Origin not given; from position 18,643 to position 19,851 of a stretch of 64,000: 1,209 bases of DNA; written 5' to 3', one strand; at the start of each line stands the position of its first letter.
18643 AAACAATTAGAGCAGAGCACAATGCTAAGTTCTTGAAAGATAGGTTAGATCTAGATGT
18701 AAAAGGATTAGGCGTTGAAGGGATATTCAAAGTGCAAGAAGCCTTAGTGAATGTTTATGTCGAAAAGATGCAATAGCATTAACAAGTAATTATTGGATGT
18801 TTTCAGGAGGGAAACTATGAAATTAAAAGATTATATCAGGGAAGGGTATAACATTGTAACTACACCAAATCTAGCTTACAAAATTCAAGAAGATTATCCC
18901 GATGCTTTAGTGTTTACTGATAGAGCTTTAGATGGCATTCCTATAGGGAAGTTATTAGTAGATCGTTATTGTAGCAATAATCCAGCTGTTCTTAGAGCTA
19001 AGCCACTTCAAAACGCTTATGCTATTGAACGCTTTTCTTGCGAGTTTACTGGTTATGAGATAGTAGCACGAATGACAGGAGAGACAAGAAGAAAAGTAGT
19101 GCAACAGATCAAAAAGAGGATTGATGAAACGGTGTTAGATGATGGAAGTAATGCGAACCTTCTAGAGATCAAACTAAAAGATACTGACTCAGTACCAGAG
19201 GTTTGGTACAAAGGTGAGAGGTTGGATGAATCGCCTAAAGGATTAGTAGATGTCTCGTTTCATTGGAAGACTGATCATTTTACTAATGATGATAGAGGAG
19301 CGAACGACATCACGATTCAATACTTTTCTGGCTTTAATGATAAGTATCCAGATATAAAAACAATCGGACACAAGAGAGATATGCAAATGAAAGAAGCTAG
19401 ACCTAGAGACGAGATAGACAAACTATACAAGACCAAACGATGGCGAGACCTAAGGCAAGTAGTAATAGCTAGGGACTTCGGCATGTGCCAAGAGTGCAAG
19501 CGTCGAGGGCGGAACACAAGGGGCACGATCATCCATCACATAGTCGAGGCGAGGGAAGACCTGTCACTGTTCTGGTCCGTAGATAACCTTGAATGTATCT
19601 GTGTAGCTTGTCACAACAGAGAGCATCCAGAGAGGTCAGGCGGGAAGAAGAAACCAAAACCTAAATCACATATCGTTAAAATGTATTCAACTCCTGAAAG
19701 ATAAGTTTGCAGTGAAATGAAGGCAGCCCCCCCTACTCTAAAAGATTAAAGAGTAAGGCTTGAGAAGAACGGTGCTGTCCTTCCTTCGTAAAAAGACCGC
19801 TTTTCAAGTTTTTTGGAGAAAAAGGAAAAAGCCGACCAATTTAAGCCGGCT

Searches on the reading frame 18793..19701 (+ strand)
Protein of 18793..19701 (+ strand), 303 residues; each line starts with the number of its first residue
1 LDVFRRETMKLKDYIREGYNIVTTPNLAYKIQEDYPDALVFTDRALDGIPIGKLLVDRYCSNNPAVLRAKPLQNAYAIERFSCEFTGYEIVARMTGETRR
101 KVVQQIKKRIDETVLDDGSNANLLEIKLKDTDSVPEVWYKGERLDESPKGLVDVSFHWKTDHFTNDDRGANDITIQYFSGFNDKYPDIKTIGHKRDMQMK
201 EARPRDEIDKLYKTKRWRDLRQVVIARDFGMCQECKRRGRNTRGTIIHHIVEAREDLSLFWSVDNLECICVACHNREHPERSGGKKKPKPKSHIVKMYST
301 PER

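Call 29: search_protein_families(library=pfam, proteins=[window:18793-19701:+], max_evalue=0.001)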
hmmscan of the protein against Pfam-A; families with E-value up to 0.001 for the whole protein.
window:18793-19701:+ (303 aa): 1 family
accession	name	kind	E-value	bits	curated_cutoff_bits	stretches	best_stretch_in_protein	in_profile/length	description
PF01844.29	HNH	-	1.9e-07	31.6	21.4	1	232-279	1-46/47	HNH endonuclease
